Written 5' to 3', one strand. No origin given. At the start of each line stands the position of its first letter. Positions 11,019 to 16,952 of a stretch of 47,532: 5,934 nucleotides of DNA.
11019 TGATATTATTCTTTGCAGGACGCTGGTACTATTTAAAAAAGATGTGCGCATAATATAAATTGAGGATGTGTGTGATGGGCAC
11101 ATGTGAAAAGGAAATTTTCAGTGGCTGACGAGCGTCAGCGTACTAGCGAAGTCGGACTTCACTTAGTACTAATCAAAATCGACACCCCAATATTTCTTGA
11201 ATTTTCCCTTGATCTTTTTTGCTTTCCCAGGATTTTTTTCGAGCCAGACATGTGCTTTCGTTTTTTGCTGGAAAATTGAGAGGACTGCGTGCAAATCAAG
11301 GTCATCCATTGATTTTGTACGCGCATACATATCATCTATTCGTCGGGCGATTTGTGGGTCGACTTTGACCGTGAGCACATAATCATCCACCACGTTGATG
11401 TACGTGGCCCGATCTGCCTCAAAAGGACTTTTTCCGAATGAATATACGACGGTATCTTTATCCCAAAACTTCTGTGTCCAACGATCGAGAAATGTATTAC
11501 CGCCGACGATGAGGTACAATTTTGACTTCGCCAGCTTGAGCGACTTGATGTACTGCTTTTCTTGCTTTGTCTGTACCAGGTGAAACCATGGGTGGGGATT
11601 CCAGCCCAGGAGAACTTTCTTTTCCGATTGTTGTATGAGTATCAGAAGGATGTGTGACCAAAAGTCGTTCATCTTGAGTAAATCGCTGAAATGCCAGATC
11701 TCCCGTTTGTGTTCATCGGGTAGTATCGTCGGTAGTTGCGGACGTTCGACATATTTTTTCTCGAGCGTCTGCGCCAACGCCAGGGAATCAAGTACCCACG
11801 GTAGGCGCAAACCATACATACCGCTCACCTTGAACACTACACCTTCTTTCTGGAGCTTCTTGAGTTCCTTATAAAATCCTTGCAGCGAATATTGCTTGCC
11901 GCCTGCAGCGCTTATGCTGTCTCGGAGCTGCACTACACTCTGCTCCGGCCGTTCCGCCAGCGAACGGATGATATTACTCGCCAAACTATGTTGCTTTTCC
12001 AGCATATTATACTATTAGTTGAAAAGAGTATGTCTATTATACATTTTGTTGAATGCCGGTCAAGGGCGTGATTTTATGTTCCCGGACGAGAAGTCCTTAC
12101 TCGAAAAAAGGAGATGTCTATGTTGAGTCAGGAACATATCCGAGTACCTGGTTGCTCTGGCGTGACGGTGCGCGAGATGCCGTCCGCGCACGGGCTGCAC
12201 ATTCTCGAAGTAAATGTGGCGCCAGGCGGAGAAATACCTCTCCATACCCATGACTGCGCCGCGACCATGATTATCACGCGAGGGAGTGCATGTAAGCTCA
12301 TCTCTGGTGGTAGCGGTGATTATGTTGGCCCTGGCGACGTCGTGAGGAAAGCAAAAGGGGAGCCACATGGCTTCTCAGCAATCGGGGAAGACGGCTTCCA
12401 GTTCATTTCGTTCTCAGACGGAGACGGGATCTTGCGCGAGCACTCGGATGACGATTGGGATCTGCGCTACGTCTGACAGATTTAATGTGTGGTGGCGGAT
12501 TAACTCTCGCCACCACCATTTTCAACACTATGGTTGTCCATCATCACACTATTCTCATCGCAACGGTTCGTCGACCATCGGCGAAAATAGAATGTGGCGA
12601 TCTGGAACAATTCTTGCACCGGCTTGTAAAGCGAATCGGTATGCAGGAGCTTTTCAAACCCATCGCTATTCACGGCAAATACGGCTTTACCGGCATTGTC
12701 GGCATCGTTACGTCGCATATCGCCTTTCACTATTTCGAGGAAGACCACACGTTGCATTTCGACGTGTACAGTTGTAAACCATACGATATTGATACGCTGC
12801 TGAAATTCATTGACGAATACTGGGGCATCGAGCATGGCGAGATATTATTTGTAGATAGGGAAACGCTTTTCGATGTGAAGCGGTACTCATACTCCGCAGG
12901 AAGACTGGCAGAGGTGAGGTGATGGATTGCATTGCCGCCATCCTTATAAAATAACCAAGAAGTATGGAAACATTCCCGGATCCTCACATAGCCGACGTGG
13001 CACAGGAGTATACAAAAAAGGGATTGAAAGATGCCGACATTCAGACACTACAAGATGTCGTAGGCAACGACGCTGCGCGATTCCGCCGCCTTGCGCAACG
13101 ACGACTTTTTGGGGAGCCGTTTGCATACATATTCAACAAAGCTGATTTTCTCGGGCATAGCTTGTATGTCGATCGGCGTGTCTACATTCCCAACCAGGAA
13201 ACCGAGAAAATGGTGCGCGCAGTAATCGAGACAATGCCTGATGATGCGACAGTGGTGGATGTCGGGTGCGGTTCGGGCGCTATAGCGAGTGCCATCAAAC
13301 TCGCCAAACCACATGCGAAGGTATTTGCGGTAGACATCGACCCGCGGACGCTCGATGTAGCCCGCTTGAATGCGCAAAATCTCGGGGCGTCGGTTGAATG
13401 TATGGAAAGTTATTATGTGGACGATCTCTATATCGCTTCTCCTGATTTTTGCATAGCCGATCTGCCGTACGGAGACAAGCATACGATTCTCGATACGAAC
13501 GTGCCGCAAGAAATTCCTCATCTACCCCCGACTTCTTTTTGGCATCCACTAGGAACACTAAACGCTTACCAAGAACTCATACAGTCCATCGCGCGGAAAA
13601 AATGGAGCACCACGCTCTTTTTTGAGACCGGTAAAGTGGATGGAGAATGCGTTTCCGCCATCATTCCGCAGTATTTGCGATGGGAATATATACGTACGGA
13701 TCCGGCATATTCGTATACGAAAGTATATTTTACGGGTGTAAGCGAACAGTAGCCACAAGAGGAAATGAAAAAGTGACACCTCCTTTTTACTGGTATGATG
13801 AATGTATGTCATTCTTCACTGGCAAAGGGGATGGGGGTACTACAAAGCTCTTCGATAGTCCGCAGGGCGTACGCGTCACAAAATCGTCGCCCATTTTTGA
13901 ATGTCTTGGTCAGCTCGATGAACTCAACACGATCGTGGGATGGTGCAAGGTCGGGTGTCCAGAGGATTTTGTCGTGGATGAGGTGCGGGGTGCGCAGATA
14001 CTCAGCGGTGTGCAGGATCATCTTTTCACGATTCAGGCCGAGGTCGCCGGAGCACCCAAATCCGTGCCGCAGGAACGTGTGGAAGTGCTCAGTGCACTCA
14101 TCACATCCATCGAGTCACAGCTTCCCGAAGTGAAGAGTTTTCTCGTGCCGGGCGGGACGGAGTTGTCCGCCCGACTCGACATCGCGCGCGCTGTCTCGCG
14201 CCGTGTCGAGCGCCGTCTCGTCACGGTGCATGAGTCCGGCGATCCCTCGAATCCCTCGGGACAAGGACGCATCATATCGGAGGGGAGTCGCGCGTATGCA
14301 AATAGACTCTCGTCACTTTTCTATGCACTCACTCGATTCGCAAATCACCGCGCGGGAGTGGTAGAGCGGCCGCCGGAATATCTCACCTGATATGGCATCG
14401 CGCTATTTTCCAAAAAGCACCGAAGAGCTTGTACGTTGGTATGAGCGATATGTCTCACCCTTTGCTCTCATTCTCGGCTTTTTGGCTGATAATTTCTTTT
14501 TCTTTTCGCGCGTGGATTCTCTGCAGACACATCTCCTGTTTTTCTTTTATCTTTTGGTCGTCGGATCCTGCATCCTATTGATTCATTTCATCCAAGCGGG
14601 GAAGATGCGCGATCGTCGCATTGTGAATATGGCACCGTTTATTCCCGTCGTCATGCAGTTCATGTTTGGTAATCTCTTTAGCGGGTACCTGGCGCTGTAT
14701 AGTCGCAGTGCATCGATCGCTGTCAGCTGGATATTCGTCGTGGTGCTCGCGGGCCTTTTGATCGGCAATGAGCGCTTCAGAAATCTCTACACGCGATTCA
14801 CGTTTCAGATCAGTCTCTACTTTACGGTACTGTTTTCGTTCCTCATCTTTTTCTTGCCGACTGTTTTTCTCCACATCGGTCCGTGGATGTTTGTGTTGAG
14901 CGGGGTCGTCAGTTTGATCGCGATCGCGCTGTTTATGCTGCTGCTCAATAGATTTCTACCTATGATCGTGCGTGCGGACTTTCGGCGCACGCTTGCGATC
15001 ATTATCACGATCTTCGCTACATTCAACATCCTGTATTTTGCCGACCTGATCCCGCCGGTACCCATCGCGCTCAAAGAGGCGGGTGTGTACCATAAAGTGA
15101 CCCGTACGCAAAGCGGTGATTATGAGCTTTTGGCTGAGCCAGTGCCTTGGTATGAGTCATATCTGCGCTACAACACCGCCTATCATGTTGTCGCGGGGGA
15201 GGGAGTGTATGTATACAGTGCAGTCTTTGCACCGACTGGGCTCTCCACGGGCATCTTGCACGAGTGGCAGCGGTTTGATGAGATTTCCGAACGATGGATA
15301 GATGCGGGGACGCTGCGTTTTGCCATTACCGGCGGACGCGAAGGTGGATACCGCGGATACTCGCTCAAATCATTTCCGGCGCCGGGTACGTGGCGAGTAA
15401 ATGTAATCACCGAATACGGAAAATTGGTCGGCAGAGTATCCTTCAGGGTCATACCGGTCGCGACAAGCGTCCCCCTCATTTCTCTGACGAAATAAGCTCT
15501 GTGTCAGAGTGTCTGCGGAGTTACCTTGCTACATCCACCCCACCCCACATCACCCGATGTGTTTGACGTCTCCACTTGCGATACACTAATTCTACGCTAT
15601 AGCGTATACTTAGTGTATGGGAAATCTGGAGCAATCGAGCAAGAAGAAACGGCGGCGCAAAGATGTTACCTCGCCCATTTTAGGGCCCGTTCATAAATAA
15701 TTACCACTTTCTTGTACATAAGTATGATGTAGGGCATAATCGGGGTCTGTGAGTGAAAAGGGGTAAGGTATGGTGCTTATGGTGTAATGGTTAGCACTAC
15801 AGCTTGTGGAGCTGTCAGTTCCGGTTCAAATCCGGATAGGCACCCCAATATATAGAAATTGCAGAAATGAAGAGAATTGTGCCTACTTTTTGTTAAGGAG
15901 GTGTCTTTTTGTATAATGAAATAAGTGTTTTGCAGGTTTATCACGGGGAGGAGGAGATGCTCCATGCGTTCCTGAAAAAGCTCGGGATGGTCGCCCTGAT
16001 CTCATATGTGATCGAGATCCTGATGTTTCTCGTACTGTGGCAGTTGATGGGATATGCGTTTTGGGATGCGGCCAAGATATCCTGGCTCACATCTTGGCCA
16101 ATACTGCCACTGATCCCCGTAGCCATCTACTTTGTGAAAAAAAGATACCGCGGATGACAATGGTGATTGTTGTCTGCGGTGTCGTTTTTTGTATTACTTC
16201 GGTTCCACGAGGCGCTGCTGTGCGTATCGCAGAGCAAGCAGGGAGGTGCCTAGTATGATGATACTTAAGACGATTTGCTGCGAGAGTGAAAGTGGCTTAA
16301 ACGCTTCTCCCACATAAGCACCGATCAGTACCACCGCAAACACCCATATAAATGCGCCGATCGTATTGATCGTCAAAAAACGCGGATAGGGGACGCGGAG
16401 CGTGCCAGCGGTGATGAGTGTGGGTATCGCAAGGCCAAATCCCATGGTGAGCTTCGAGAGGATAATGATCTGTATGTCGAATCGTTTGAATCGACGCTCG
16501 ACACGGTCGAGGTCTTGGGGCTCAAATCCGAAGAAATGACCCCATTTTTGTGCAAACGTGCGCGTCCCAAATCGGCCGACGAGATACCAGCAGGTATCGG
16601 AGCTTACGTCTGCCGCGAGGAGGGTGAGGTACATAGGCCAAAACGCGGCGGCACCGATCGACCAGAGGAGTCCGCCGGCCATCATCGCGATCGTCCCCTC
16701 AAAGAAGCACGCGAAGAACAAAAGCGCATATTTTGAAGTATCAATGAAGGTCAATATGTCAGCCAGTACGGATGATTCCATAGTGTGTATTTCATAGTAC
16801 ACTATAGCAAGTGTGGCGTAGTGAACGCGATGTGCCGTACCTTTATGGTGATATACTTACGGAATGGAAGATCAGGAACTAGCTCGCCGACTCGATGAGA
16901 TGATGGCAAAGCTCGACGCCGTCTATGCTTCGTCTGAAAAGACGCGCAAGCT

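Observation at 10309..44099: Five accessory cassettes are each bracketed by a duplicated end of the neighbouring core gene, and no recombinase is encoded in the window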

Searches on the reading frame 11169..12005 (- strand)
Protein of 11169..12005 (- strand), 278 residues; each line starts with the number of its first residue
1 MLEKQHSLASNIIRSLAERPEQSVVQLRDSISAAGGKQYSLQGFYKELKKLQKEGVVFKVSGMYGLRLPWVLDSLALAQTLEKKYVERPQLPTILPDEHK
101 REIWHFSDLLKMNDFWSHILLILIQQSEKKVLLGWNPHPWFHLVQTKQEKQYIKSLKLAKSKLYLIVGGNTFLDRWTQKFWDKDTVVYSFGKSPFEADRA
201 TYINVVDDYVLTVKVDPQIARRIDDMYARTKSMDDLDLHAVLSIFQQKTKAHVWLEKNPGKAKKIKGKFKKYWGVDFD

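Call 8: search_protein_families(library=pfam, proteins=[window:11169-12005:-], max_evalue=0.01)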
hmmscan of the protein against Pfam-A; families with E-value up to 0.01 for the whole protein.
window:11169-12005:- (278 aa): 0 families

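Call 47: search_protein_families(library=pfam, proteins=[window:11169-12005:-], max_evalue=1)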
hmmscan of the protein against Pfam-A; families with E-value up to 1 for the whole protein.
window:11169-12005:- (278 aa): 1 family
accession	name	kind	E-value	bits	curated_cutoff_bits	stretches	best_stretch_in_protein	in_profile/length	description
PF16712.10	SCAB_CC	-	0.15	12.3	25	1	214-257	122-166/168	Coiled-coil regions of plant-specific actin-binding protein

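Call 83: search_protein_families(library=ncbifam, proteins=[window:11169-12005:-], max_evalue=0.1)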
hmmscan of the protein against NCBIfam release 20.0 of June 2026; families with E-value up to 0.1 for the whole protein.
window:11169-12005:- (278 aa): 2 families
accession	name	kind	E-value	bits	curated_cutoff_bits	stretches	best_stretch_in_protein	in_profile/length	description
NF008922.0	PRK12283.1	equivalog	0.024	13.5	572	1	199-255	143-199/400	tryptophan--tRNA ligase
NF047512.1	LIC_11975_fam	subfamily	0.078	11.9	90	0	10-81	69-142/369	Lsa36 family surface (lipo)protein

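Call 84: search_protein_families(library=phrogs, proteins=[window:11169-12005:-], max_evalue=0.01)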
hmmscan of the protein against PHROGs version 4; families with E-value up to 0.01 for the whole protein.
window:11169-12005:- (278 aa): 1 family
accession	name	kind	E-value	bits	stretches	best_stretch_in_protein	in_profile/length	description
phrog_36755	-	DNA, RNA and nucleotide metabolism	0.0087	17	0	107-143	65-100/145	uracil-DNA glycosylase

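Call 86: search_solved_structures(query=window:11169-12005:-, max_evalue=1)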
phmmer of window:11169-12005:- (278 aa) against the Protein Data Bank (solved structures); distinct sequences matched with E-value up to 1: 18.
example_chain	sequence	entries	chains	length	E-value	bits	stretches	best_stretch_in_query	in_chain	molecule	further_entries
5k1c_B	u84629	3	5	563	0.034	16.9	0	123-186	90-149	WD repeat-containing protein 48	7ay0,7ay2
9n9y_A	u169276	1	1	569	0.035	16.9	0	123-186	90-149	WD repeat-containing protein 48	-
5l8e_A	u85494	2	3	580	0.037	16.8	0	123-186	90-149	WD repeat-containing protein 48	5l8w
5cvl_A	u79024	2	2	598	0.04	16.7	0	123-186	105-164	WD repeat-containing protein 48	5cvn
6jlq_B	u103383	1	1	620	0.044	16.5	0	123-186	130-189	WD repeat-containing protein 48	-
5k1a_B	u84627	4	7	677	0.053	16.3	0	123-186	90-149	WD repeat-containing protein 48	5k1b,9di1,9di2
9ebs_D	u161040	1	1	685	0.055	16.2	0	123-186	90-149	WD repeat-containing protein 48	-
7ay1_E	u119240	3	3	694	0.057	16.2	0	123-186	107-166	WD repeat-containing protein 48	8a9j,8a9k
5cvo_A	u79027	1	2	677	0.057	16.2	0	123-186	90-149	WD repeat-containing protein 48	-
9hnw_B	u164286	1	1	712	0.06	16.1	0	123-186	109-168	WD repeat-containing protein 48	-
1l8k_A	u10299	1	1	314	0.67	12.7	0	192-276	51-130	T-cell protein-tyrosine phosphatase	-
6zz4_A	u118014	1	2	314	0.68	12.7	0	192-276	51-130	Tyrosine-protein phosphatase non-receptor type 2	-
9c54_A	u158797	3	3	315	0.68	12.7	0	192-276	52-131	Tyrosine-protein phosphatase non-receptor type 2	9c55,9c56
7f5n_A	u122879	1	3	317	0.68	12.6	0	192-276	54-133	Tyrosine-protein phosphatase non-receptor type 2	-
9uzt_B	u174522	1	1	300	0.69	12.6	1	192-276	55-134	Tyrosine-protein phosphatase non-receptor type 2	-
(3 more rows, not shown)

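Call 91: predict_structure(protein=window:11169-12005:-)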
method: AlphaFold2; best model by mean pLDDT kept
length: 278 residues; sequences in the alignment: 1
mean_pLDDT: 36.0   pTM: 0.24
mean pLDDT of the five models: 36.0, 33.7, 33.3, 33.1, 33.1
residues with pLDDT >= 90: 0; 70-90: 0; 50-70: 4; < 50: 274
segments of 3 or more residues with pLDDT < 50: 1-45, 54-278
pLDDT, mean of each block of 10 residues (from residue 1): 34 40 34 35 47 39 30 40 35 30 29 31 30 30 33 38 34 34 34 32 39 45 45 36 40 38 39 36
secondary structure, 60 per line:
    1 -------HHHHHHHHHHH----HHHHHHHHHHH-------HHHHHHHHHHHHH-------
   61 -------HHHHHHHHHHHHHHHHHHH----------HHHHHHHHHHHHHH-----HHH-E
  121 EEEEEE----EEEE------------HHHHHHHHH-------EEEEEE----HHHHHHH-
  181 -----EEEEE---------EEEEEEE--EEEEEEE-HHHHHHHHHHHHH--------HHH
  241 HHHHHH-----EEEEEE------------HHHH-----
elements in order: H8-18 H23-33 H41-53 H68-86 H97-110 E120-126 E131-134 H147-155 E163-168 H173-179 E186-190 E200-206 E209-215 H217-229 H238-246 E252-257 H270-273

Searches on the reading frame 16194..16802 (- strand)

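Call 8: search_protein_families(library=pfam, proteins=[window:16194-16802:-], max_evalue=0.01)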
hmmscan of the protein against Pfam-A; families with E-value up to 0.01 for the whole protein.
window:16194-16802:- (202 aa): 1 family
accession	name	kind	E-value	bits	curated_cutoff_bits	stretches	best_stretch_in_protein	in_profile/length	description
PF09335.16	VTT_dom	-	1e-13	52.2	33.9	1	36-162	3-122/123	VTT domain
